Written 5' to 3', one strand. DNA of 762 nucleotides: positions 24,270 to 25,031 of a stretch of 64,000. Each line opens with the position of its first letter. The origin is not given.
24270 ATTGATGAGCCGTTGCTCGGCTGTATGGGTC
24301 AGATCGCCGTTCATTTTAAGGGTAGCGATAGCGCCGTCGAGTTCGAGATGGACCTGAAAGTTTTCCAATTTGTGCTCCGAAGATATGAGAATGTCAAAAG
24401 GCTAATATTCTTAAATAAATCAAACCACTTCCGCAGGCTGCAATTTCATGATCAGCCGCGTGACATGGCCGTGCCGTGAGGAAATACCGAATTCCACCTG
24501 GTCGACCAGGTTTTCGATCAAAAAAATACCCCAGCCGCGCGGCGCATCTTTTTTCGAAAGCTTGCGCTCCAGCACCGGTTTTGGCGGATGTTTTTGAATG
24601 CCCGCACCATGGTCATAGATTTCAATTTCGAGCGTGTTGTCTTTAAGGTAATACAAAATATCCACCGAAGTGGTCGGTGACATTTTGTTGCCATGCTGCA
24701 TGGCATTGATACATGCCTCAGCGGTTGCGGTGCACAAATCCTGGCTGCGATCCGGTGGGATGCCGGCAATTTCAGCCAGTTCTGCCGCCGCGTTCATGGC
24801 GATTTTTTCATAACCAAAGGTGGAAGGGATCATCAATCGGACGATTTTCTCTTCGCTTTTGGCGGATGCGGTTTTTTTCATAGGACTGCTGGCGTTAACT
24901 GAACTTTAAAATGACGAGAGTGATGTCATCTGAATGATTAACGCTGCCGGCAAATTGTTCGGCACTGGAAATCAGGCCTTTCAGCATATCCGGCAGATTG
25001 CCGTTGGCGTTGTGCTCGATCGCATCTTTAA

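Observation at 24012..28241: Partner-switching module (Cache-HAMP-PP2C, RsbW-like kinase, STAS) co-transcribed with a GAF sigma-54 activator rather than a sigma factor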

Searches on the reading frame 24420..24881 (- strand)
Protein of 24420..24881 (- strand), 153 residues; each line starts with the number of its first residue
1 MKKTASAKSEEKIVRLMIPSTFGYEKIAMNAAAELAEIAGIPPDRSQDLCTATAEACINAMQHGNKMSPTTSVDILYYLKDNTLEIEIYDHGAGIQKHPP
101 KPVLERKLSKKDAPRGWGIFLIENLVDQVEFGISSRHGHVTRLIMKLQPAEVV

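Call 4: search_protein_families(library=pfam, proteins=[window:24420-24881:-], max_evalue=0.01)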
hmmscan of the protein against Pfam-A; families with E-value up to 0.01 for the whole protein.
window:24420-24881:- (153 aa): 2 families
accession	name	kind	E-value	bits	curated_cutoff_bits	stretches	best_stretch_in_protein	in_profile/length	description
PF13581.12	HATPase_c_2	-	4.5e-23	82.1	27.4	1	26-144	9-126/127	Histidine kinase-like ATPase domain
PF02518.31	HATPase_c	-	1.9e-05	25.5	26.4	1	47-148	4-108/111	Histidine kinase-, DNA gyrase B-, and HSP90-like ATPase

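Call 10: find_homologous_proteins(query=window:24420-24881:-, max_evalue=0.00001)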
Query window:24420-24881:- (153 aa): 32 proteins with E <= 0.00001 among 65 candidates.
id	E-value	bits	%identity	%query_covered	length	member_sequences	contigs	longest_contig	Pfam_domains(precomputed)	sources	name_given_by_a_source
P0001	1.5e-95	335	100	100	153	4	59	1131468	PF13581.13,PF02518.32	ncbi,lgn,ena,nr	ncbi:MAG: ATP-binding protein [Deferribacteres bacterium]|nr:ATP-binding protein [candidate division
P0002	1.7e-83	295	88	99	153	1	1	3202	PF13581.13,PF02518.32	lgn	-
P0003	3.2e-66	239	72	100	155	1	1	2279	PF13581.13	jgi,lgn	jgi:serine/threonine-protein kinase RsbW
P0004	6.6e-66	238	72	99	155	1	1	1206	PF13581.13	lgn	-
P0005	2.6e-64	233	70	99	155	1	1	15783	PF13581.13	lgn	-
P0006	7.9e-58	212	73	85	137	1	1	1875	PF13581.13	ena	-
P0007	3.3e-52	194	59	90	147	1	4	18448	PF13581.13,PF02518.32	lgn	-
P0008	3.6e-48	181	60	92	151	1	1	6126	PF13581.13,PF02518.32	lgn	-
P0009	6.6e-43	164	69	70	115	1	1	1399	PF13581.13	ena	-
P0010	1.0e-30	124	47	90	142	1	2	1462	PF13581.13,PF02518.32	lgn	-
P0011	2.4e-30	123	43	88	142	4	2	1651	PF13581.13,PF02518.32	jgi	jgi:serine/threonine-protein kinase RsbW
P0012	2.9e-30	123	44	90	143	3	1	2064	PF13581.13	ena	-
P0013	7.4e-30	122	46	90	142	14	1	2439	PF13581.13,PF02518.32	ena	-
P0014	8.1e-30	121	43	88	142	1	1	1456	PF13581.13,PF02518.32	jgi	jgi:serine/threonine-protein kinase RsbW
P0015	2.0e-29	120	44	90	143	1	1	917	PF13581.13,PF02518.32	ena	-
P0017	2.5e-29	120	43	87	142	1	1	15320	PF13581.13,PF02518.32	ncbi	-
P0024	4.6e-24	103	41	92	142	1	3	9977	PF13581.13,PF02518.32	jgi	jgi:serine/threonine-protein kinase RsbW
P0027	8.0e-24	102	44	86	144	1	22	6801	PF13581.13,PF02518.32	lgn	-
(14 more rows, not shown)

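Call 11: find_encoding_contigs(protein=P0005, flank=10000, max_places=3)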
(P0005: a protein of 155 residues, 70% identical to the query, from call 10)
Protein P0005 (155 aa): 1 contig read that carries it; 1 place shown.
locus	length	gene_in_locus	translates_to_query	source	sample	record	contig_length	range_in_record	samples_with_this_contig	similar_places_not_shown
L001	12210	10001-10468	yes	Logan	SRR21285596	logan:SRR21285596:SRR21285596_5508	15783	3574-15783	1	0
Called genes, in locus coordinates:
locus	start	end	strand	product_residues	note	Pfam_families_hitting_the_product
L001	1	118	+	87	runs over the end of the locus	PF03966:Trm112p (weak)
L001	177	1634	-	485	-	PF01738:DLH (faint), PF02129:Peptidase_S15, PF00561:Abhydrolase_1, PF12697:Abhydrolase_6, PF00326:Peptidase_S9 (weak), PF12146:Hydrolase_4, PF08840:BAAT_C (weak)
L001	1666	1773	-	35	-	-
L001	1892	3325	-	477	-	PF01145:Band_7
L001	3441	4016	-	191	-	-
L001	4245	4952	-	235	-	PF04012:PspA_IM30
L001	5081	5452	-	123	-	-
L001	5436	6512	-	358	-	PF00158:Sigma54_activat, PF14532:Sigma54_activ_2, PF01078:Mg_chelatase (weak), PF07724:AAA_2 (weak), PF07728:AAA_5 (weak), PF25601:AAA_lid_14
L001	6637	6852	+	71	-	PF10771:DUF2582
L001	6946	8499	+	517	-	PF00158:Sigma54_activat, PF14532:Sigma54_activ_2, PF00004:AAA (weak), PF07728:AAA_5 (weak), PF25601:AAA_lid_14, PF02954:HTH_8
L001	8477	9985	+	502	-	PF17200:sCache_2 (weak), PF08269:dCache_2, PF17201:Cache_3-Cache_2, PF00672:HAMP, PF07228:SpoIIE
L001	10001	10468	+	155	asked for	PF13581:HATPase_c_2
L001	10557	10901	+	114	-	PF01740:STAS, PF13466:STAS_2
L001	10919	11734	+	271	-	PF00144:Beta-lactamase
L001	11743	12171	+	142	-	PF00144:Beta-lactamase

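Call 12: find_encoding_contigs(protein=P0007, flank=10000, max_places=3)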
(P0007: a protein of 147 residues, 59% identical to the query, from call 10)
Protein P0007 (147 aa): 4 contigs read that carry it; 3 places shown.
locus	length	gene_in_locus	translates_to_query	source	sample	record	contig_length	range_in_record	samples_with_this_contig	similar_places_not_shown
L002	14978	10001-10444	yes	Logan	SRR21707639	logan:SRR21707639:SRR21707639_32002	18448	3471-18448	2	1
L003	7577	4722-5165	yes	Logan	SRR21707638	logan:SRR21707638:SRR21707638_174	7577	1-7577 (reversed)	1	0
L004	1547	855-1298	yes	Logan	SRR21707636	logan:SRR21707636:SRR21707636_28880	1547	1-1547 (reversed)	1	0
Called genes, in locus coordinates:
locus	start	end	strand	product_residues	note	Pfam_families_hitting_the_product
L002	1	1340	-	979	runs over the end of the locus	PF13676:TIR_2, PF00400:WD40, PF24807:WD40_CDC20-Fz, PF24814:WD40_Prp19, PF25173:Beta-prop_WDR3_1st, PF25174:Beta-prop_THOC3, PF25175:Beta-prop_WDR5, PF23381:Beta-prop_IFT122_1st, +66 more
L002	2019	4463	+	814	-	PF12704:MacB_PCD, PF02687:FtsX, PF12704:MacB_PCD, PF02687:FtsX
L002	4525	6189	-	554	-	PF02129:Peptidase_S15, PF08530:PepX_C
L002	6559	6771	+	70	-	PF10771:DUF2582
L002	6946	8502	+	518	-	PF00158:Sigma54_activat, PF14532:Sigma54_activ_2, PF00004:AAA (weak), PF07728:AAA_5 (weak), PF25601:AAA_lid_14, PF02954:HTH_8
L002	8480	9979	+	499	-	PF08269:dCache_2, PF17200:sCache_2, PF17201:Cache_3-Cache_2, PF00672:HAMP, PF07228:SpoIIE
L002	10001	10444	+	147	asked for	PF13581:HATPase_c_2, PF02518:HATPase_c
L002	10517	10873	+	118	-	PF01740:STAS, PF13466:STAS_2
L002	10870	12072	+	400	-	PF00144:Beta-lactamase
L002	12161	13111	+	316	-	PF07719:TPR_2 (faint), PF13424:TPR_12 (faint), PF13428:TPR_14 (faint), PF13181:TPR_8 (faint), PF13414:TPR_11 (faint), PF14559:TPR_19 (faint), PF13432:TPR_16 (weak), PF00515:TPR_1 (weak), +2 more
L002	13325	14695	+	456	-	PF00072:Response_reg, PF00158:Sigma54_activat, PF01078:Mg_chelatase (faint), PF14532:Sigma54_activ_2, PF07728:AAA_5 (weak), PF25601:AAA_lid_14, PF02954:HTH_8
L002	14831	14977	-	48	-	?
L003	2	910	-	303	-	?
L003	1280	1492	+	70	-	PF10771:DUF2582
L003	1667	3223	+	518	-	PF00158:Sigma54_activat, PF14532:Sigma54_activ_2, PF00004:AAA (weak), PF07728:AAA_5 (weak), PF25601:AAA_lid_14, PF02954:HTH_8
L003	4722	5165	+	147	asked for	PF13581:HATPase_c_2, PF02518:HATPase_c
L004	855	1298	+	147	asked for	PF13581:HATPase_c_2, PF02518:HATPase_c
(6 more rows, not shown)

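Call 13: find_encoding_contigs(protein=P0017, flank=10000, max_places=3)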
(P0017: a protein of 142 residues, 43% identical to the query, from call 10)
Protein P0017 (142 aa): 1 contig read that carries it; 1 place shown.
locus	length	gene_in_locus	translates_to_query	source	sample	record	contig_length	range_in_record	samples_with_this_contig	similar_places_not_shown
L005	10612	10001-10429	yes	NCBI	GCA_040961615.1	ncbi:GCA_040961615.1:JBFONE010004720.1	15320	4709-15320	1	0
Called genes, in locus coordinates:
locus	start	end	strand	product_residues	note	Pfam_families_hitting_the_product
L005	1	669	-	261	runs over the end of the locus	PF00106:adh_short, PF08659:KR, PF13561:adh_short_C2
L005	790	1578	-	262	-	PF00378:ECH_1, PF16113:ECH_2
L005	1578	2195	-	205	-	PF04239:DUF421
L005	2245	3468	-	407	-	PF02515:CoA_transf_3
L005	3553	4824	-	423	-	PF02515:CoA_transf_3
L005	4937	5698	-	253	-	PF00106:adh_short, PF08659:KR, PF13561:adh_short_C2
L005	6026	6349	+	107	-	-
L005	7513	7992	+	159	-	PF00795:CN_hydrolase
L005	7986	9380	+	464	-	-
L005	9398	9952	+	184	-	PF07228:SpoIIE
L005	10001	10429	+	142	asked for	PF13581:HATPase_c_2, PF02518:HATPase_c (weak)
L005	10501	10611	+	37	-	?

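Call 14: find_encoding_contigs(protein=P0024, flank=10000, max_places=2)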
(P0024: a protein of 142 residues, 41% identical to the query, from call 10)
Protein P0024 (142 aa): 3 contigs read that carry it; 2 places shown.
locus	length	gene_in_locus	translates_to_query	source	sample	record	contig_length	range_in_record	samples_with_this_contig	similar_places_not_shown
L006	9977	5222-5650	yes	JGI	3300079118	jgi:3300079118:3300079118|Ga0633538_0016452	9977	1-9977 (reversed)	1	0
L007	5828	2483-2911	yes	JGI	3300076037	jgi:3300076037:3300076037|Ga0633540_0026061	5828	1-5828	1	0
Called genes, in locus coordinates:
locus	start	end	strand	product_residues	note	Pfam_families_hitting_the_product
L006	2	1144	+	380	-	?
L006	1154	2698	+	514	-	PF20154:LNT_N, PF00795:CN_hydrolase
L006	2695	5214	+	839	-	PF01590:GAF (weak), PF13185:GAF_2, PF13492:GAF_3 (weak), PF07228:SpoIIE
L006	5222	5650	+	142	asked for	PF13581:HATPase_c_2, PF02518:HATPase_c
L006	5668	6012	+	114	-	PF01740:STAS (weak), PF13466:STAS_2 (weak)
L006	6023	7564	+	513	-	PF00211:Guanylate_cyc, PF07238:PilZ (weak)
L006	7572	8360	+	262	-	PF13462:Thioredoxin_4, PF01323:DSBA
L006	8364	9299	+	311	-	-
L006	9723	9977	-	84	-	?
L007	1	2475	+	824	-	?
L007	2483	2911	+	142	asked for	PF13581:HATPase_c_2, PF02518:HATPase_c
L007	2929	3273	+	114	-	PF01740:STAS (weak), PF13466:STAS_2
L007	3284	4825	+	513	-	PF00211:Guanylate_cyc, PF07238:PilZ (weak)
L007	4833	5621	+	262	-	PF13462:Thioredoxin_4, PF01323:DSBA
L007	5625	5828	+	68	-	?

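Call 15: find_encoding_contigs(protein=P0027, flank=10000, max_places=2)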
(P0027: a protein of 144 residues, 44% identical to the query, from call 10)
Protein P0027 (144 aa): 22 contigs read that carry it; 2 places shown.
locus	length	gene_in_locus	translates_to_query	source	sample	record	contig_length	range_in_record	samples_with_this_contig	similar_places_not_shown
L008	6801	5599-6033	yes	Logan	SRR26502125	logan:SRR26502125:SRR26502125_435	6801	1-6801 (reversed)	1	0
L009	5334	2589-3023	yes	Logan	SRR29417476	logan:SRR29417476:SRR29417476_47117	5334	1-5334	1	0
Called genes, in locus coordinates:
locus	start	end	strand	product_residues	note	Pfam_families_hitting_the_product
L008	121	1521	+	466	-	PF00890:FAD_binding_2 (weak), PF01266:DAO, PF07992:Pyr_redox_2 (weak), PF01593:Amino_oxidase, PF13450:NAD_binding_8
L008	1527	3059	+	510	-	PF20154:LNT_N, PF00795:CN_hydrolase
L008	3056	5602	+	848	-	PF01590:GAF (faint), PF13185:GAF_2, PF13492:GAF_3, PF07228:SpoIIE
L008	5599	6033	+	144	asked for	PF13581:HATPase_c_2, PF02518:HATPase_c (weak)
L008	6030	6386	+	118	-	PF01740:STAS, PF13466:STAS_2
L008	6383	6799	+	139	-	?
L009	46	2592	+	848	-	PF01590:GAF (faint), PF13185:GAF_2, PF13492:GAF_3, PF07228:SpoIIE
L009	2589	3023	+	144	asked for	PF13581:HATPase_c_2, PF02518:HATPase_c (weak)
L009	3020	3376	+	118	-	PF01740:STAS, PF13466:STAS_2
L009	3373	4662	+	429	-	PF00211:Guanylate_cyc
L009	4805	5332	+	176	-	?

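Call 16: find_encoding_contigs(protein=P0001, flank=10000, max_places=4)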
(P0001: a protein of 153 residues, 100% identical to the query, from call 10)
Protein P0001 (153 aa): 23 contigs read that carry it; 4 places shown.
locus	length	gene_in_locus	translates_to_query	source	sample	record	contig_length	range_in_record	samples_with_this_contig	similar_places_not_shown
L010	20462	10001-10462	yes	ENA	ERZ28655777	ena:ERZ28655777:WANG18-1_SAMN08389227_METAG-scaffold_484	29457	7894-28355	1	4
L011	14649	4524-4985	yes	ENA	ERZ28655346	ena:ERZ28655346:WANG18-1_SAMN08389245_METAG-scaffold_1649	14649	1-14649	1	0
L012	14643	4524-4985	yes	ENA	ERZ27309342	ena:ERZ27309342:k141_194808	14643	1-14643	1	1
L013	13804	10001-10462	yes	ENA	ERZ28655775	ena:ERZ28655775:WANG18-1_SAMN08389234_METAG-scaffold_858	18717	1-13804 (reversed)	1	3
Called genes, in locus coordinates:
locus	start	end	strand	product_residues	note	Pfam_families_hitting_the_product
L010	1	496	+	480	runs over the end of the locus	PF00171:Aldedh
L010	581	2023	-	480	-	PF01738:DLH (faint), PF02129:Peptidase_S15, PF20434:BD-FAE (faint), PF00561:Abhydrolase_1, PF12697:Abhydrolase_6, PF00326:Peptidase_S9 (weak), PF12146:Hydrolase_4, PF08840:BAAT_C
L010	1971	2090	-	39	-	-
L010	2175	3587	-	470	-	PF01145:Band_7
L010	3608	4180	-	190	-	PF25842:NfeD_TM (faint)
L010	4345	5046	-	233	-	PF04012:PspA_IM30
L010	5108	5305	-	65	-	-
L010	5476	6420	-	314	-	PF00004:AAA (faint), PF00158:Sigma54_activat, PF14532:Sigma54_activ_2, PF01078:Mg_chelatase (weak), PF07728:AAA_5, PF25601:AAA_lid_14, PF02954:HTH_8 (weak)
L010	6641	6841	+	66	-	PF10771:DUF2582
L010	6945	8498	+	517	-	PF00158:Sigma54_activat, PF14532:Sigma54_activ_2, PF00004:AAA (weak), PF07728:AAA_5 (faint), PF25601:AAA_lid_14, PF02954:HTH_8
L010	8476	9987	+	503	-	PF17200:sCache_2, PF08269:dCache_2, PF17201:Cache_3-Cache_2, PF00672:HAMP, PF07228:SpoIIE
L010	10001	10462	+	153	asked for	PF13581:HATPase_c_2, PF02518:HATPase_c (weak)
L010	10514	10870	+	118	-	PF01740:STAS, PF13466:STAS_2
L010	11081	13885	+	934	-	PF00933:Glyco_hydro_3, PF01915:Glyco_hydro_3_C, PF00144:Beta-lactamase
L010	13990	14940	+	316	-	PF13174:TPR_6 (faint), PF13424:TPR_12 (faint), PF13428:TPR_14 (faint), PF23914:TPR_CcmH_CycH (faint), PF00515:TPR_1 (faint), PF13432:TPR_16, PF14559:TPR_19, PF13414:TPR_11 (weak), +6 more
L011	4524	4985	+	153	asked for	PF13581:HATPase_c_2, PF02518:HATPase_c (weak)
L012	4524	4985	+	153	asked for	PF13581:HATPase_c_2, PF02518:HATPase_c (weak)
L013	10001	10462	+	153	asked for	PF13581:HATPase_c_2, PF02518:HATPase_c (weak)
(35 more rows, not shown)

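Call 21: find_related_loci(query=A1, collection=genome_contigs, flank=8000)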
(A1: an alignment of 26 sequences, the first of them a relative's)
Query A1 (153 aa) in genome_contigs; peptide patterns used: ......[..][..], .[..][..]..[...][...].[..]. (x = any residue, [..] = any of these).
599 stretches matched a pattern (row limit reached: there are more); 512 encode a relative of the query (tblastn E <= 1e-3); the best 80 are kept; 80 distinct loci.
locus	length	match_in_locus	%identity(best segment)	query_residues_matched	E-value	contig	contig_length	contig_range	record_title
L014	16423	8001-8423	44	9-149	7e-40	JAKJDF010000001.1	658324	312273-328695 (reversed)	MAG: Candidatus Latescibacterota bacterium isolate UR.bin156 NODE_1_length_658324_cov_8.028492, whole genome shotgun seq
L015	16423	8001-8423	46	9-149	1e-40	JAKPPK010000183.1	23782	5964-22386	MAG: Candidatus Latescibacterota bacterium isolate JPNA_maxbin.122_sub k141_1313736, whole genome shotgun sequence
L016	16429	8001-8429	45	7-148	1e-38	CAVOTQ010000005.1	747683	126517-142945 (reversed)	MAG: uncultured Acidobacteriota bacterium isolate MFD00082.bin.2.91 genome assembly, contig: contig_12862, whole genome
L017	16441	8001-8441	43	5-151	2e-38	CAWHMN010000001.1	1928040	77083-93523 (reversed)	MAG: uncultured Acidobacteriaceae bacterium isolate MFD09603.bin.1.211 genome assembly, contig: contig_1372, whole genom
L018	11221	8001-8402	48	14-147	3e-38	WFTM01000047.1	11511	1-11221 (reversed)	MAG: candidate division KSB1 bacterium isolate S139_20 k151_126307, whole genome shotgun sequence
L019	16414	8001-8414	46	12-148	8e-38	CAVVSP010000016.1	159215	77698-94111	MAG: uncultured Acidobacteriaceae bacterium isolate MFD01213.bin.2.106 genome assembly, contig: contig_3001, whole genom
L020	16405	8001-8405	45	14-147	6e-38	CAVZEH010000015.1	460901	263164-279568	MAG: uncultured Acidobacteriaceae bacterium isolate MFD06092.bin.2.40 genome assembly, contig: contig_57229, whole genom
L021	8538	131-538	45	13-149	5e-38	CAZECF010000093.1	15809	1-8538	MAG TPA_asm: uncultured Bryobacter sp. isolate SRP319275_co1_334 genome assembly, contig: NODE_4162_length_15809_cov_6.1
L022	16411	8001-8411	45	14-150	9e-38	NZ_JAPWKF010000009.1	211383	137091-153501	MAG: Edaphobacter sp. isolate Chal_Metagen_Bin11 14568, whole genome shotgun sequence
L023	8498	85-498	45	12-148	1e-37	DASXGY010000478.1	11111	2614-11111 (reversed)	MAG TPA_asm: Acidobacteriaceae bacterium isolate SMAG_U5177 k141_1346587, whole genome shotgun sequence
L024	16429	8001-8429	42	7-148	1e-37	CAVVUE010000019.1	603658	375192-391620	MAG: uncultured Acidobacteriaceae bacterium isolate MFD04492.bin.1.74 genome assembly, contig: contig_39672, whole genom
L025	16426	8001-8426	43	8-148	1e-37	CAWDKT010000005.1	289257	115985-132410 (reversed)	MAG: uncultured Acidobacteriaceae bacterium isolate MFD09286.bin.1.126 genome assembly, contig: contig_22546, whole geno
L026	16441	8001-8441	41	2-147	2e-37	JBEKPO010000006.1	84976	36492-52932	MAG: Terracidiphilus sp. isolate SPRUCE 466 SPRUCE_466_6, whole genome shotgun sequence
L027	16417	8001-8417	44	11-148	3e-37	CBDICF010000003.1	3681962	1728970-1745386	MAG: Edaphobacter sp. isolate f5bdf8a6-5577-4ec4-b240-aa7850c67411 genome assembly, contig: contig_3, whole genome shotg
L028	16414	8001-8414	44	14-150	5e-37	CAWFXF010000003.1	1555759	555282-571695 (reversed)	MAG: uncultured Acidobacteriaceae bacterium isolate MFD06714.bin.1.155 genome assembly, contig: contig_33354, whole geno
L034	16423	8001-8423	46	7-148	6e-37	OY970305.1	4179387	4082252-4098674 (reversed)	MAG: uncultured Acidobacteriaceae bacterium isolate MFD03726.bin.c.10 genome assembly, chromosome: 1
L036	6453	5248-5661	41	10-147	1e-36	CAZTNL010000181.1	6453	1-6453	MAG TPA_asm: uncultured Calditrichaceae bacterium isolate binchicken_co253_231 genome assembly, contig: NODE_10538_lengt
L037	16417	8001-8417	44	13-152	7e-37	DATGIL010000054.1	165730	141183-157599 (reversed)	MAG TPA_asm: Bryobacteraceae bacterium isolate SMAG_U9806 k141_659127, whole genome shotgun sequence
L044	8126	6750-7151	44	13-147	2e-36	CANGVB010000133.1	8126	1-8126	MAG: Bryobacteraceae bacterium isolate RE-15aug16-189 genome assembly, contig: RE-15aug16-C15846, whole genome shotgun s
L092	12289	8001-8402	43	14-147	1e-35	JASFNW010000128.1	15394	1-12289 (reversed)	MAG: Desulfobacterales bacterium isolate D0819M02metaG_Bin_17 D0819M02metaG_FD_scaffold_874_c1, whole genome shotgun seq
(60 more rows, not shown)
